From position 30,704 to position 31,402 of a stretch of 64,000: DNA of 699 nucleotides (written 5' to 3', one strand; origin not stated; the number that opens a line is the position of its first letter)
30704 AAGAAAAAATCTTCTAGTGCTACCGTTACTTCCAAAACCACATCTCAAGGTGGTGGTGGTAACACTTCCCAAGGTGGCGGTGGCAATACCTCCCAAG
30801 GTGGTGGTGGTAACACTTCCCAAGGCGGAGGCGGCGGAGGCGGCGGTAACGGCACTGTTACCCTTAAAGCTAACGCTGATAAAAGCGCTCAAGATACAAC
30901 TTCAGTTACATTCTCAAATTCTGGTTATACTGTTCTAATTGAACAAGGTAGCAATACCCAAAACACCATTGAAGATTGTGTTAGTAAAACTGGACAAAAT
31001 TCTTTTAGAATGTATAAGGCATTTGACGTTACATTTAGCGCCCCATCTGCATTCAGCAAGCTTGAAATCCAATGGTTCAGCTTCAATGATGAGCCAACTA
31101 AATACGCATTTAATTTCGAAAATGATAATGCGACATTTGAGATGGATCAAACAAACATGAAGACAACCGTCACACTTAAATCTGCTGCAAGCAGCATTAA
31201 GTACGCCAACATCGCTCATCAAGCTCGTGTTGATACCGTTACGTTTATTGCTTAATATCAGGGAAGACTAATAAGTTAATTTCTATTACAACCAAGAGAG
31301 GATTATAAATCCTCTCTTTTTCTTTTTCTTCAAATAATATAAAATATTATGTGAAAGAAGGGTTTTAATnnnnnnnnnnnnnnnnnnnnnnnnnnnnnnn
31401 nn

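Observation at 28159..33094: Three-gene tandem surface-lipoprotein family inserted into an otherwise conserved secDF-recJ | relA synteny block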

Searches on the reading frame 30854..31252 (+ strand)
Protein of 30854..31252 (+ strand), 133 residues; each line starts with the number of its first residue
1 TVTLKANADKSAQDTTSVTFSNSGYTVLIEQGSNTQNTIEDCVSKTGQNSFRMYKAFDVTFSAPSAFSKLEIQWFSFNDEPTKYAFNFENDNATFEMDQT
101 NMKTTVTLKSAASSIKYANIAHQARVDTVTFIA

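Call 21: find_homologous_proteins(query=window:30854-31252:+, max_evalue=0.01)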
Query window:30854-31252:+ (133 aa): 6 proteins with E <= 0.01 among 123 candidates.
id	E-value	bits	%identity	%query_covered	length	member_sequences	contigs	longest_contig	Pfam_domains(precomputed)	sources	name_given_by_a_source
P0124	1.4e-77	275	100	100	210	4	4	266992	PF07172.17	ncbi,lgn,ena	-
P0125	7.0e-73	260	95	99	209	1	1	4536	PF07172.17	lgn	-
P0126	1.9e-62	226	83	100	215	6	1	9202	-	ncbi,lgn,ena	-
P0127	2.5e-56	207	75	99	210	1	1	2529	-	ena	-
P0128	1.7e-54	201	76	99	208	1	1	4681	-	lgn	-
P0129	2.8e-52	194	74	100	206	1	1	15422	-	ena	-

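Call 59: find_encoding_contigs(protein=P0129, flank=9000, max_places=3)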
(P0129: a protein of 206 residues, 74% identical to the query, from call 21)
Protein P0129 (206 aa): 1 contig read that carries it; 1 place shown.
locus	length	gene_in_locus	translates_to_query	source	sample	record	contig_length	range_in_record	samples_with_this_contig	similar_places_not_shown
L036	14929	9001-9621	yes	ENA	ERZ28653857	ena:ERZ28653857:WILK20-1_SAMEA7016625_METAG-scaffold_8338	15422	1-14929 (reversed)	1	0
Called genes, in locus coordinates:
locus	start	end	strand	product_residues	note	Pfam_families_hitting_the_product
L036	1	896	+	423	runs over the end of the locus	PF01018:GTP1_OBG, PF02421:FeoB_N, PF01926:MMR_HSR1, PF09269:DUF1967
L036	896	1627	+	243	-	PF02540:NAD_synthase, PF00733:Asn_synthase, PF03054:tRNA_Me_trans (weak)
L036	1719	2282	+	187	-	PF01330:RuvA_N, PF14520:HHH_5, PF01367:5_3_exonuc (faint), PF07499:RuvA_C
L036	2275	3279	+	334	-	PF05496:RuvB_N, PF06068:TIP49 (faint), PF05673:DUF815 (faint), PF00004:AAA, PF07728:AAA_5 (weak), PF13173:AAA_14 (faint), PF17864:AAA_lid_4, PF05491:WHD_RuvB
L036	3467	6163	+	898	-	-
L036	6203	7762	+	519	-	PF01368:DHH, PF02272:DHHA1, PF17768:RecJ_OB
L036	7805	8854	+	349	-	-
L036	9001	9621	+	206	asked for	-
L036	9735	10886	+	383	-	-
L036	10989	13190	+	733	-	PF13328:HD_4, PF01966:HD, PF04607:RelA_SpoT, PF02824:TGS, PF28438:RelA_RIS, PF13291:ACT_4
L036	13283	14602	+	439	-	PF01409:tRNA-synt_2d (faint), PF13393:tRNA-synt_His, PF00587:tRNA-synt_2b, PF03129:HGTP_anticodon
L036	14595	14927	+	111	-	?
